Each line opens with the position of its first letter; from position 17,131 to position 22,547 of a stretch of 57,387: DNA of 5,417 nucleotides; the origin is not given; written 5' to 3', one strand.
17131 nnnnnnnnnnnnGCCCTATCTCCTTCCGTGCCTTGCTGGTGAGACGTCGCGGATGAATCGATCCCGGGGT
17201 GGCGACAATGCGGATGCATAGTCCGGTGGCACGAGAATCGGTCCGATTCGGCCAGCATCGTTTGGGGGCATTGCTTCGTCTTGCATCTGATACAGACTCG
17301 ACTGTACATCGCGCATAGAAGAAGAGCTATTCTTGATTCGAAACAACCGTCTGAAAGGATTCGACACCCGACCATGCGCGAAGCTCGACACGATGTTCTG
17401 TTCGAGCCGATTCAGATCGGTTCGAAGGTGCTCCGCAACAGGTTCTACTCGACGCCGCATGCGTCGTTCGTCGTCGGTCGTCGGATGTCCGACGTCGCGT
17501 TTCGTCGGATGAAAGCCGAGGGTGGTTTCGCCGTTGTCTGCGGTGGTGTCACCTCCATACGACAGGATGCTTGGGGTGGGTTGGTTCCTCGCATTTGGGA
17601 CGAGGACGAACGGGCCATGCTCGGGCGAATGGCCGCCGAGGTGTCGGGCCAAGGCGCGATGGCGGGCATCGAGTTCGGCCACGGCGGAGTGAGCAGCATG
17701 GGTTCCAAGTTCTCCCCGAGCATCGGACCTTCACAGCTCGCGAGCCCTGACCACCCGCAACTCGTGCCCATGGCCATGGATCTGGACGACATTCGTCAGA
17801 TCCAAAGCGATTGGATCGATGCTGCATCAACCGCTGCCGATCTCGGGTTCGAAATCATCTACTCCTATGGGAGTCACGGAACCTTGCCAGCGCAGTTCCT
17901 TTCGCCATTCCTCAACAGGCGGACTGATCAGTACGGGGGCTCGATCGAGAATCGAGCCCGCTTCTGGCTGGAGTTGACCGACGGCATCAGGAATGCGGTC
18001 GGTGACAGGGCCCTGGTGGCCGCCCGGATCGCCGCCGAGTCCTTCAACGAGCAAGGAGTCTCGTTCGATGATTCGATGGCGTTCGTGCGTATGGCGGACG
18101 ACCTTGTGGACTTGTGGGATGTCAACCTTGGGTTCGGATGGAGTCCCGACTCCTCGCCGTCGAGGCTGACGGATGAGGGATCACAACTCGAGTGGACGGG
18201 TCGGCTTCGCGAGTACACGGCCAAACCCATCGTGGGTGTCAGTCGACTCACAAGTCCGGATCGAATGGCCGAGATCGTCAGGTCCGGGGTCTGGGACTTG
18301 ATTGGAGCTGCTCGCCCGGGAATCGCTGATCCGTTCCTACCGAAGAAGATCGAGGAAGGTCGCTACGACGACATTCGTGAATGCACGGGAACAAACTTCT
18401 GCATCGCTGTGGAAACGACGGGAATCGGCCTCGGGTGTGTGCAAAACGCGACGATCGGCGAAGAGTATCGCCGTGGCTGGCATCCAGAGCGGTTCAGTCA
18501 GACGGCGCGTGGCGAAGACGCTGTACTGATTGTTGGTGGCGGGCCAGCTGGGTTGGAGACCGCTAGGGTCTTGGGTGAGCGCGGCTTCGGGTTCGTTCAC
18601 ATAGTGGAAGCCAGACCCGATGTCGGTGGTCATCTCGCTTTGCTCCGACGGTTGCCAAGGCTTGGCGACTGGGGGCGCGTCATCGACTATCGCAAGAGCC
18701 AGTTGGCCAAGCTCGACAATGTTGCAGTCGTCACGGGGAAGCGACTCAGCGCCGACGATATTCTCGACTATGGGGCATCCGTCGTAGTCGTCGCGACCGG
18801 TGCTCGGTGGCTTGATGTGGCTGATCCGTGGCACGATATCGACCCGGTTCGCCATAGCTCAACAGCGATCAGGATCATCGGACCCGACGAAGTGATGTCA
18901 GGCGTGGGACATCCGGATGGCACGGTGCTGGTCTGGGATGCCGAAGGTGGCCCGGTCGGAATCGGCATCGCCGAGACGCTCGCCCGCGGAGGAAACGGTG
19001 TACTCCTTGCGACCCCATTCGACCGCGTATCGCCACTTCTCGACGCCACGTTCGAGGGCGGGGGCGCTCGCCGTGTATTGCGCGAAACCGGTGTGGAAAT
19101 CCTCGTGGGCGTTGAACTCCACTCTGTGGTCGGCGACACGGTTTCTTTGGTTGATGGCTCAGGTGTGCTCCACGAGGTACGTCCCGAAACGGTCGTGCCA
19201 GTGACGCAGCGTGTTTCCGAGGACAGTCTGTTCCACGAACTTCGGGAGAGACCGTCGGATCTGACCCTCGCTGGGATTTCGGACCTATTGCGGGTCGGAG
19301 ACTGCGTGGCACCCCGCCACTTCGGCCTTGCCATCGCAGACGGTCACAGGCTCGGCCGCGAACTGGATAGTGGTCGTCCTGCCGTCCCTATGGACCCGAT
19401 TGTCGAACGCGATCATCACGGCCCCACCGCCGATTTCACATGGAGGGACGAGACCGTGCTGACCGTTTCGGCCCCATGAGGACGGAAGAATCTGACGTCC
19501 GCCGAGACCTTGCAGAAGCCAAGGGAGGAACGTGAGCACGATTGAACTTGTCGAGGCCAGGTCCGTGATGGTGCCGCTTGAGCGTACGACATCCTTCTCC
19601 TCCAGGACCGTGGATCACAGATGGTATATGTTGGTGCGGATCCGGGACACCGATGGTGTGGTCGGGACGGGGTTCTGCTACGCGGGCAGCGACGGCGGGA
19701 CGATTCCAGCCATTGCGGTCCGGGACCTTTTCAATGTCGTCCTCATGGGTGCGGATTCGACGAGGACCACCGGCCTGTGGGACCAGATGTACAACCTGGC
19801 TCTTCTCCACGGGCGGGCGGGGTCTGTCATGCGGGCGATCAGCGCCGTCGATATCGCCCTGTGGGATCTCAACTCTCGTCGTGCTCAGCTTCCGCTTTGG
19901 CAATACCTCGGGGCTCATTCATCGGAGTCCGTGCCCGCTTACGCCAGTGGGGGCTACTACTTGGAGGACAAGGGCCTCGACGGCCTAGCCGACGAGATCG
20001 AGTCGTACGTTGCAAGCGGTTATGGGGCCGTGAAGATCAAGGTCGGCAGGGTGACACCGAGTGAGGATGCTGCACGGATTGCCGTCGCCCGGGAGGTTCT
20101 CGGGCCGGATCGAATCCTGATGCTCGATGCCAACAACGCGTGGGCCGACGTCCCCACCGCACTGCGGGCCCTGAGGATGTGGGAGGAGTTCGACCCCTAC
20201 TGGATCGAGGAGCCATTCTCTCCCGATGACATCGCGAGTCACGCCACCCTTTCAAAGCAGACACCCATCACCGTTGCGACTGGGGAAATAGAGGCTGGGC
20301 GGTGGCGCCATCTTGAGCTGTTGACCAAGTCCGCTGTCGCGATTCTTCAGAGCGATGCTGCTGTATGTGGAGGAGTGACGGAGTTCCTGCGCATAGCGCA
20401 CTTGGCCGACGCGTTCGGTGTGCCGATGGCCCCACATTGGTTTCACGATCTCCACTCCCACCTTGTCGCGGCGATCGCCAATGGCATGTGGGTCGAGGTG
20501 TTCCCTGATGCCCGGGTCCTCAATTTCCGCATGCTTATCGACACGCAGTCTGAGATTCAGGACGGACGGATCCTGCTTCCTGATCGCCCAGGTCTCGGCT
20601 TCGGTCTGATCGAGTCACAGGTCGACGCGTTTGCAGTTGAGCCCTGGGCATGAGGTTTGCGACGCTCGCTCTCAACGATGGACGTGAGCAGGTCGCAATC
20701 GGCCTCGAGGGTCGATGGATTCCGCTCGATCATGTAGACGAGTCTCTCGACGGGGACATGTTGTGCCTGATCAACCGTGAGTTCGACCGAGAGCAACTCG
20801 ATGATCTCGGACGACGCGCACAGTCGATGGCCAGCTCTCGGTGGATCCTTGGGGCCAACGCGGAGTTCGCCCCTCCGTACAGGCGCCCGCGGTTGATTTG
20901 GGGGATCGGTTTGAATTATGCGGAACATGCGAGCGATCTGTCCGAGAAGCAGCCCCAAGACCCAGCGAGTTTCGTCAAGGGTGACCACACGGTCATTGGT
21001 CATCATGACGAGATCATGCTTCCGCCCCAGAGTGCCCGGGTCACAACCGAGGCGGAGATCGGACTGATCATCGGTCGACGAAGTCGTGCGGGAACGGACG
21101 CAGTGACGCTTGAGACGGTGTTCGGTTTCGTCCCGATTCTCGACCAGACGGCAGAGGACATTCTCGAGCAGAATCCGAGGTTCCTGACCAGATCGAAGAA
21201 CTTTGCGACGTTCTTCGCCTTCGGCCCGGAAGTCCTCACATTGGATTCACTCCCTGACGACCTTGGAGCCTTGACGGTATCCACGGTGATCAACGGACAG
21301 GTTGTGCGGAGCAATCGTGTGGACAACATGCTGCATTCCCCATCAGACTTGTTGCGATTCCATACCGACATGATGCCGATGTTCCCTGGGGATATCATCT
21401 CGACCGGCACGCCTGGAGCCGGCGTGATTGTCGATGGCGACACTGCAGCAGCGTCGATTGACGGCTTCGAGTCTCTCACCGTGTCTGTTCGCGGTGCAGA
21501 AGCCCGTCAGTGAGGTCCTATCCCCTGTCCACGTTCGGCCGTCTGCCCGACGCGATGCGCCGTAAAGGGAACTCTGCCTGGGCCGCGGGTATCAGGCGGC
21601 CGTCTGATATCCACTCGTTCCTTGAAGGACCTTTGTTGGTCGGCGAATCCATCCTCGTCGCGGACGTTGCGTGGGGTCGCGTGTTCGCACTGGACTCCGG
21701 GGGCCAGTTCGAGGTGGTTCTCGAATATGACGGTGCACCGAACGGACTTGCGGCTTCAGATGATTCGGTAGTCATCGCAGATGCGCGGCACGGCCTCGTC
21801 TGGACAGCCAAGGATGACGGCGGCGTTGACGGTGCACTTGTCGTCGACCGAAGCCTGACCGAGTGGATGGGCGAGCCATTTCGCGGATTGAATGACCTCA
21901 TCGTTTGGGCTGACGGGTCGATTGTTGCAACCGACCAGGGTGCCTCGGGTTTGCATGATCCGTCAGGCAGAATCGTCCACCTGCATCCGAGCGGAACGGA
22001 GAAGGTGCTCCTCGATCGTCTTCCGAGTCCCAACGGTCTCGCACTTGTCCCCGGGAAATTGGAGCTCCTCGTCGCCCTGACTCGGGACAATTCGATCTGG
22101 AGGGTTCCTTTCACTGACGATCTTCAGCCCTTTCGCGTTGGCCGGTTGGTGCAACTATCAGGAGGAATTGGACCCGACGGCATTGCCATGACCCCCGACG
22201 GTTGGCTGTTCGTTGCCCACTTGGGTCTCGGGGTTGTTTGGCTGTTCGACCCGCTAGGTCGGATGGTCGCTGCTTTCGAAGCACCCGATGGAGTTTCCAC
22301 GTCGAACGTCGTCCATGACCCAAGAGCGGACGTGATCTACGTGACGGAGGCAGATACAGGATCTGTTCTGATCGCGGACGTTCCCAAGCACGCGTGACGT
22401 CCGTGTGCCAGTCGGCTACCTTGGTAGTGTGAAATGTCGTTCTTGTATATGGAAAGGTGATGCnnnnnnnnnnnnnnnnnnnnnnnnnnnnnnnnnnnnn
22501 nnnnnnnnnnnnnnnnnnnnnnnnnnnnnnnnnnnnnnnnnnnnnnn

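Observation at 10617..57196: ~47-kb IclR-headed cytoplasmic glycan catabolism island combining 4 unknown paralogs, 3 GH172, 3 enolase-superfamily dehydratases and an Opp-type importer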

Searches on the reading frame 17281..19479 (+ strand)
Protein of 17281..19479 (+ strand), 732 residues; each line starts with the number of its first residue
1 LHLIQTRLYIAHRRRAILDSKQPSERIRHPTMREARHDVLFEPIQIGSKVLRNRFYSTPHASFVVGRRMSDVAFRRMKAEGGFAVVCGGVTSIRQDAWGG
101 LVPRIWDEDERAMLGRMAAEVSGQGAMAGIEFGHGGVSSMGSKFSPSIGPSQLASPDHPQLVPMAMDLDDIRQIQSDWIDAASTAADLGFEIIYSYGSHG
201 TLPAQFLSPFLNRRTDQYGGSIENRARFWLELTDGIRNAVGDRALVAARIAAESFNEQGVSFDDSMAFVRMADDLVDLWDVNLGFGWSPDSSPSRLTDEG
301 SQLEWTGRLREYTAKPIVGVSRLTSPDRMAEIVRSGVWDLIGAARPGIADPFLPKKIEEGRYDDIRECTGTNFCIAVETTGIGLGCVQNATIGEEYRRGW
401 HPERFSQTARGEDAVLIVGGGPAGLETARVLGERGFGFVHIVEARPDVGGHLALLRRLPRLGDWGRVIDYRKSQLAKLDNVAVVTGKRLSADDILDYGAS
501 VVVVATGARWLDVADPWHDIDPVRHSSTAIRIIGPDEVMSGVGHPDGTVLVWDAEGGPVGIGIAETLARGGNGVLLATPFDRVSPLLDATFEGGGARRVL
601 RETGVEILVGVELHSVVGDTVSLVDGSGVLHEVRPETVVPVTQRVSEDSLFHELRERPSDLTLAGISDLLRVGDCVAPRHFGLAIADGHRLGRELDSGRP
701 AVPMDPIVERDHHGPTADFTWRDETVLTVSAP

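Call 4: search_protein_families(library=pfam, proteins=[window:17281-19479:+])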
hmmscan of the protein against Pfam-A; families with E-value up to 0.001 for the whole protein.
window:17281-19479:+ (732 aa): 5 families
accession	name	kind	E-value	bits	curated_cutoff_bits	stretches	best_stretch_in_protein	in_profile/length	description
PF00724.26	Oxidored_FMN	-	6.8e-60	203.6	27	1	40-363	2-341/342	NADH:flavin oxidoreductase / NADH oxidase family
PF07992.20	Pyr_redox_2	-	1.1e-07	32.1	26.1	1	415-624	3-219/291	Pyridine nucleotide-disulphide oxidoreductase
PF00070.33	Pyr_redox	-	1.6e-06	28.9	22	0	556-622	7-72/82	Pyridine nucleotide-disulphide oxidoreductase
PF13450.12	NAD_binding_8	-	9.4e-06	26.3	21.9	1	417-470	1-47/68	NAD(P)-binding Rossmann-like domain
PF01494.25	FAD_binding_3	-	0.00012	21.9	22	1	414-445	3-33/349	FAD binding domain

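Call 24: search_protein_families(library=ncbifam, proteins=[window:17281-19479:+], max_evalue=0.00001)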
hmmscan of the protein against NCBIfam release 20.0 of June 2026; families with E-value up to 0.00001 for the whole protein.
window:17281-19479:+ (732 aa): 10 families
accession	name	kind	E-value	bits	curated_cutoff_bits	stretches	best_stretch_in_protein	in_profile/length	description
TIGR03997.1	mycofact_OYE_2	equivalog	8.1e-95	318.5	793.15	1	40-695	2-645/645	mycofactocin system FadH/OYE family oxidoreductase 2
NF041087.1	bile_acid_BaiCD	equivalog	8.8e-58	195.9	825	1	38-694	2-641/642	bile acid Fe-S flavoenzyme BaiCD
NF045599.1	bili_reduct_long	exception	5.8e-52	176.8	750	1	40-688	1-634/641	bilirubin reductase, long form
TIGR03996.1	mycofact_OYE_1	hypoth_equivalog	9.9e-46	156.5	627.9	1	41-690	3-631/633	mycofactocin system FadH/OYE family oxidoreductase 1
NF045592.1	bili_reduct_N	equivalog_domain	7e-32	110.9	425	1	40-387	2-361/363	bilirubin reductase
NF006101.0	PRK08255.1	equivalog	1.2e-31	109.6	1078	1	34-351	393-724/768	bifunctional salicylyl-CoA 5-hydroxylase/oxidoreductase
NF010047.0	PRK13523.1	equivalog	1.7e-31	109.5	431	1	104-359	75-322/339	NADPH dehydrogenase NamA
NF007899.0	PRK10605.1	subfamily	3.8e-19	69.2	403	1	162-358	148-338/365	N-ethylmaleimide reductase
TIGR01318.1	gltD_gamma_fam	subfamily_domain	7.4e-06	24.8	482.95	0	368-453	99-181/467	glutamate synthase, small subunit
TIGR01317.1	GOGAT_sm_gam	subfamily_domain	9.1e-06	24.8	447.7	0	375-509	107-239/485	glutamate synthase small subunit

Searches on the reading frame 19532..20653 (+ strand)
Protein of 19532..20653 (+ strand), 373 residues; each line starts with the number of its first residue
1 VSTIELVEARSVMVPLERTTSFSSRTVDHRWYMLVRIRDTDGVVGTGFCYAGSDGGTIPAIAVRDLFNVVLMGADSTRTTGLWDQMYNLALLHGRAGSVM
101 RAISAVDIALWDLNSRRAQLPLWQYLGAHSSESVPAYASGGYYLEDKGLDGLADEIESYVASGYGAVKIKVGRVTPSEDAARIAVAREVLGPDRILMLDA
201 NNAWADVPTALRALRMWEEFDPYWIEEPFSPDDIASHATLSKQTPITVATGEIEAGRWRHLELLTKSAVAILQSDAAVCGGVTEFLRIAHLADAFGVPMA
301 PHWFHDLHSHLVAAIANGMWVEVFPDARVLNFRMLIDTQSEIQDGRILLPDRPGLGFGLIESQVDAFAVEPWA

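Call 4: search_protein_families(library=pfam, proteins=[window:19532-20653:+])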
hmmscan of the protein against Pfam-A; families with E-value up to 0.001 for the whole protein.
window:19532-20653:+ (373 aa): 2 families
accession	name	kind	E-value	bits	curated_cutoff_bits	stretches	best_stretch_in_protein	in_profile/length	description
PF13378.12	MR_MLE_C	-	3.1e-62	210.6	29.4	1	152-359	2-215/219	Enolase C-terminal domain-like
PF02746.21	MR_MLE_N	-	2e-17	63.9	22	1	16-127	13-117/117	Mandelate racemase / muconate lactonizing enzyme, N-terminal domain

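Call 23: search_protein_families(library=ncbifam, proteins=[window:19532-20653:+], max_evalue=0.00001)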
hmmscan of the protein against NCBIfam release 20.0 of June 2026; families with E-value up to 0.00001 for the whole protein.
window:19532-20653:+ (373 aa): 14 families
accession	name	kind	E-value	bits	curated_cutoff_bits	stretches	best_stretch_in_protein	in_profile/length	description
NF047820.1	TalGalacDh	equivalog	3.4e-78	263.1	500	1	4-366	4-362/371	L-talarate/galactarate dehydratase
NF040866.1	AraD_Arch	equivalog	4.4e-62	210.2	650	1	34-369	36-371/372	arabinonate dehydratase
NF011968.0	PRK15440.1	equivalog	3.5e-43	148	393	1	33-359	60-383/395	L-rhamnonate dehydratase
NF010624.0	PRK14017.1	equivalog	4.4e-40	137.9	311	1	20-305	4-288/382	galactonate dehydratase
NF040790.2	glucon_galact_dh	equivalog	3.6e-35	121.5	750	1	32-371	25-373/390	bifunctional D-gluconate/D-galactonate dehydratase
NF043051.1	ManoateDhtManD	equivalog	6.4e-34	117.4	550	2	29-172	14-151/403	D-mannonate dehydratase ManD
NF011654.0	PRK15072.1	subfamily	2.8e-33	115.4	430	2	28-172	13-151/404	D-galactonate dehydratase family protein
TIGR02534.1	mucon_cyclo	subfamily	2.8e-27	95.7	334.95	1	4-367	1-365/368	muconate/chloromuconate family cycloisomerase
NF043002.1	HProlDhtase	equivalog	2.7e-19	69.3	500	1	71-357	76-352/366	cis-3-hydroxy-L-proline dehydratase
TIGR01928.1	menC_lowGC_arch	equivalog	2e-14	53.4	200.65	1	13-292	4-271/325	o-succinylbenzoate synthase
NF042940.1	racemase_DgcA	equivalog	4.9e-11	42.4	400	1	102-297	84-264/323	N-acetyl-D-Glu racemase DgcA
NF002782.0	PRK02901.1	equivalog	3.8e-08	32.7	288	1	162-291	101-231/328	o-succinylbenzoate synthase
NF011708.0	PRK15129.1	equivalog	1.8e-07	30.5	343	1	102-297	87-269/321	L-Ala-D/L-Glu epimerase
TIGR03247.1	glucar-dehydr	equivalog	8.7e-06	24.7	828.7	0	161-366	194-404/441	glucarate dehydratase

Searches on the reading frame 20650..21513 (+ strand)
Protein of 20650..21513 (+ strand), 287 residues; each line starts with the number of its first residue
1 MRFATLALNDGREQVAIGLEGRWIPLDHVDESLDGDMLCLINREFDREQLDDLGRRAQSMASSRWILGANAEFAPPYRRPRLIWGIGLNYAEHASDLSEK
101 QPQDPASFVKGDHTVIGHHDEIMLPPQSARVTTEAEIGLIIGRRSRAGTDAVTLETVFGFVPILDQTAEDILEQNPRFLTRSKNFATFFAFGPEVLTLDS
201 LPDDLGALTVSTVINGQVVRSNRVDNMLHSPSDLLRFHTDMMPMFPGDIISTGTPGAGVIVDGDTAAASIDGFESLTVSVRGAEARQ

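Call 4: search_protein_families(library=pfam, proteins=[window:20650-21513:+])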
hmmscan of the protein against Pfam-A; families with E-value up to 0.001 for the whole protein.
window:20650-21513:+ (287 aa): 1 family
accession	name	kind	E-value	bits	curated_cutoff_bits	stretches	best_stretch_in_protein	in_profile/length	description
PF01557.24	FAA_hydrolase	-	3.3e-41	141.8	23.9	1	83-280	2-213/214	Fumarylacetoacetate (FAA) hydrolase C-terminal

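Call 23: search_protein_families(library=ncbifam, proteins=[window:20650-21513:+], max_evalue=0.00001)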
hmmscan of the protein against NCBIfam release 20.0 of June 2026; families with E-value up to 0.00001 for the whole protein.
window:20650-21513:+ (287 aa): 6 families
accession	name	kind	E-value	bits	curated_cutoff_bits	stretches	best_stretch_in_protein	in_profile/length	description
TIGR02303.1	HpaG-C-term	equivalog_domain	2.8e-32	112.1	276.4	1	75-280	38-242/245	4-hydroxyphenylacetate degradation bifunctional isomerase/decarboxylase, C-terminal subunit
NF011750.0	PRK15203.1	equivalog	2e-24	86.2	811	1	82-278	224-420/429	4-hydroxyphenylacetate degradation bifunctional isomerase/decarboxylase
NF053535.1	DhyDRhmHlse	equivalog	4e-24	85.4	500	1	75-256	65-245/284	2,4-didehydro-3-deoxy-L-rhamnonate hydrolase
TIGR02305.1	HpaG-N-term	equivalog_domain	2.5e-18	66.3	228.65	1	100-279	28-204/205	4-hydroxyphenylacetate degradation bifunctional isomerase/decarboxylase, N-terminal subunit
NF009399.0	PRK12764.1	equivalog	4.7e-17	62.2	444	1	76-273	17-212/501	fumarylacetoacetate hydrolase family protein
NF007967.0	PRK10691.1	equivalog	1.7e-14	53.7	201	1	85-272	21-211/219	fumarylacetoacetate hydrolase family protein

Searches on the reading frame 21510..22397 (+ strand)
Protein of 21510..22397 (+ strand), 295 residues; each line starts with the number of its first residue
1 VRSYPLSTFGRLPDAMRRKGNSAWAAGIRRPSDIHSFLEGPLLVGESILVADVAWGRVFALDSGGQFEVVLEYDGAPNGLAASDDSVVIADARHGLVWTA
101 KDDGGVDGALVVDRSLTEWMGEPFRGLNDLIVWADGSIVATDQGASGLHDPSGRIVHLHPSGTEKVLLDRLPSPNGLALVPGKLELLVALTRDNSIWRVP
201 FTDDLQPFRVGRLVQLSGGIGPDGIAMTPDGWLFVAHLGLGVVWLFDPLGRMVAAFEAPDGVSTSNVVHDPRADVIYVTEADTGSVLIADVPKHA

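Call 4: search_protein_families(library=pfam, proteins=[window:21510-22397:+])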
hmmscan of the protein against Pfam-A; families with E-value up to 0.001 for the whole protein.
window:21510-22397:+ (295 aa): 2 families
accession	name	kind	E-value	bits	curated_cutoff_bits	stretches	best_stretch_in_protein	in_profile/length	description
PF08450.18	SGL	-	1.8e-22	80.6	26.3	1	39-281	3-245/246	SMP-30/Gluconolactonase/LRE-like region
PF03088.22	Str_synth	-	2.7e-07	31.1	25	1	147-196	31-81/89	Strictosidine synthase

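Call 23: search_protein_families(library=ncbifam, proteins=[window:21510-22397:+], max_evalue=0.00001)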
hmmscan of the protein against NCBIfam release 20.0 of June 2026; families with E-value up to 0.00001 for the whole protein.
window:21510-22397:+ (295 aa): 1 family
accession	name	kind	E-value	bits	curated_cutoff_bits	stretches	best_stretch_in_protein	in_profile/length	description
NF033206.1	ScyE_fam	subfamily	2e-08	34.1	80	0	124-183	252-314/333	ScyD/ScyE family protein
